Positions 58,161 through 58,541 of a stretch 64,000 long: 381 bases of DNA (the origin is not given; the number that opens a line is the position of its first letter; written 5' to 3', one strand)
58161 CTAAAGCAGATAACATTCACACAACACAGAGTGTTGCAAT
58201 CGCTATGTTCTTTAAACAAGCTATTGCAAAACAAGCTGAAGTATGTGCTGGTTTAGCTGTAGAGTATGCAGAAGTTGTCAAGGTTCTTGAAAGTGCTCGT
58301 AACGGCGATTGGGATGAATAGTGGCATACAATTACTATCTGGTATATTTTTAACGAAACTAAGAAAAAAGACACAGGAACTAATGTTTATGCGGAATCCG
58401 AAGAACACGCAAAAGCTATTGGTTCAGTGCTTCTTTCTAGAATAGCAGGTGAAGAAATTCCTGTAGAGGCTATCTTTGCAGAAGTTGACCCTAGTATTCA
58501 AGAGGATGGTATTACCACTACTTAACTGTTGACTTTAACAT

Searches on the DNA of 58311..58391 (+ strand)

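Call 39: search_dna_similar(query=window:58311-58391:+, collection=phages, mode=near, max_rows=8)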
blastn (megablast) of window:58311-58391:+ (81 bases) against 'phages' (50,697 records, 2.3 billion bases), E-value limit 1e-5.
Records with a match: 55; places in all: 55; records where one place covers at least 80% of the query: 55.
Best place of each record, by identity: 95-99% 55.
By first word of the organism name: Escherichia 45; Campylobacter 4; Justusliebigvirus 3; Enterobacteria 1; Salmonella 1; Serratia 1.
By host as written in the record: Escherichia coli 12; Escherichia coli K-12 MG1655 8; - 6; Campylobacter jejuni 4; Escherichia coli K-12 4; Escherichia sp. 3; Escherichia coli K92 2; Escherichia coli DH5a 2; and 13 more.
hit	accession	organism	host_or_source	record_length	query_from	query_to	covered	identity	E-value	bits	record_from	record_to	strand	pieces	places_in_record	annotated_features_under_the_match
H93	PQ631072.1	Escherichia phage EC.P2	Escherichia coli CVCC198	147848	1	81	100%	97.5%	4e-31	137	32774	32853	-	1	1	hypothetical protein (x2)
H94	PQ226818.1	Escherichia phage vB_EcoM_AMO3598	Escherichia sp.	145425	1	81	100%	97.5%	4e-31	137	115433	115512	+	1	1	hypothetical protein (x2)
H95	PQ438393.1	Escherichia phage vB_Eco_J-01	Escherichia coli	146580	1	81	100%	97.5%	4e-31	137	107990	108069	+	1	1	hypothetical protein (x2)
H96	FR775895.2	Escherichia phage phi92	Escherichia coli K92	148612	1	81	100%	97.5%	4e-31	137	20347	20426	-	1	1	PHI92_gene_054: Phi92_gp054 | PHI92_gene_055: Phi92_gp055 | PHI92_gene_054: ribosome_binding_site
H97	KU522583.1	Enterobacteria phage ECGD1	-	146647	1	81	100%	97.5%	4e-31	137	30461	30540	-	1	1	hypothetical protein (x2)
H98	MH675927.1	Escherichia phage vB_vPM_PD114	Escherichia coli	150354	1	81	100%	97.5%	4e-31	137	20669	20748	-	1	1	hypothetical protein (x2)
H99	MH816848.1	Escherichia phage vB_vPM_PD06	Escherichia coli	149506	1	81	100%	97.5%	4e-31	137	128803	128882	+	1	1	hypothetical protein (x2)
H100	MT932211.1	Escherichia phage VEcB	Escherichia coli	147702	1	81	100%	97.5%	4e-31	137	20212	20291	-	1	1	hypothetical protein (x2)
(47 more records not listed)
